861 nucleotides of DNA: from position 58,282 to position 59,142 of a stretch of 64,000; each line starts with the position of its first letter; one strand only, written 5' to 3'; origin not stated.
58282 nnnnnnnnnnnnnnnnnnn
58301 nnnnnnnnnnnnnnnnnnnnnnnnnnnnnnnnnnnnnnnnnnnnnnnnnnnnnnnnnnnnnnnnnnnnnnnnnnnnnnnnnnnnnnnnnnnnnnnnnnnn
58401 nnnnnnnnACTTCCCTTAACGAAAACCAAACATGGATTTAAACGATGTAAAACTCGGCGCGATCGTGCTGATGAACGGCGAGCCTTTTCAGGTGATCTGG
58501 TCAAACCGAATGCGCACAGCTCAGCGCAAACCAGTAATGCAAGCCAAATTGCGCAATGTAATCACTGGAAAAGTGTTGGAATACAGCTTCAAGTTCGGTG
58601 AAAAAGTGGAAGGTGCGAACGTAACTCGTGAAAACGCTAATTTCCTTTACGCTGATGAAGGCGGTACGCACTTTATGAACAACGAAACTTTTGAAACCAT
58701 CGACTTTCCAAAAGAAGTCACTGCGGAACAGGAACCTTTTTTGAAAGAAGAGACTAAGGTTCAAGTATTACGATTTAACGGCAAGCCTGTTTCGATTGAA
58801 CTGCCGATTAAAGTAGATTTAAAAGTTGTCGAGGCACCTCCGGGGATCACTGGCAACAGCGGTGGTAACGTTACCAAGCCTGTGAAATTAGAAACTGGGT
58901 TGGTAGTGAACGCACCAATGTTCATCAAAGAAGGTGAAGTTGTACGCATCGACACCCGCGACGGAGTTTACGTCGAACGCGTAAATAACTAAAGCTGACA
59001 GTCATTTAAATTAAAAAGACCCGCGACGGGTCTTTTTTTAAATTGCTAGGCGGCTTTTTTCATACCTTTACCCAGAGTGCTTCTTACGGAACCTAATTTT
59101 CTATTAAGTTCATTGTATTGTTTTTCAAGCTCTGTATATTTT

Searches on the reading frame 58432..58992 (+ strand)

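Call 12: search_protein_families(library=ncbifam, proteins=[window:58432-58992:+])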
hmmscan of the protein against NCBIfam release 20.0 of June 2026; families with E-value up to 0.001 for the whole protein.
window:58432-58992:+ (186 aa): 7 families
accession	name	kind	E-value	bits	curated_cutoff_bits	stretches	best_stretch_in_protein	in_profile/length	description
TIGR00038.1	efp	equivalog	7.7e-58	195.2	185.8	1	2-184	2-184/184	elongation factor P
NF001810.0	PRK00529.1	subfamily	2.3e-57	193.6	161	1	3-185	5-187/187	elongation factor P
NF003392.1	PRK04542.1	equivalog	3.5e-33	115.1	216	1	4-183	4-186/187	elongation factor P-like protein EfpL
NF011175.0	PRK14578.1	equivalog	3.6e-33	114.5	301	1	4-183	5-186/187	elongation factor P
TIGR02178.1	yeiP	equivalog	1.4e-28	100.3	264.05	1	4-183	3-185/186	elongation factor P-like protein YeiP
NF009090.0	PRK12426.1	equivalog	5.9e-24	84.7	226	1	5-184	6-185/185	elongation factor P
NF003076.0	PRK03999.1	equivalog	0.00054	19.6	138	1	3-119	8-123/129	translation initiation factor IF-5A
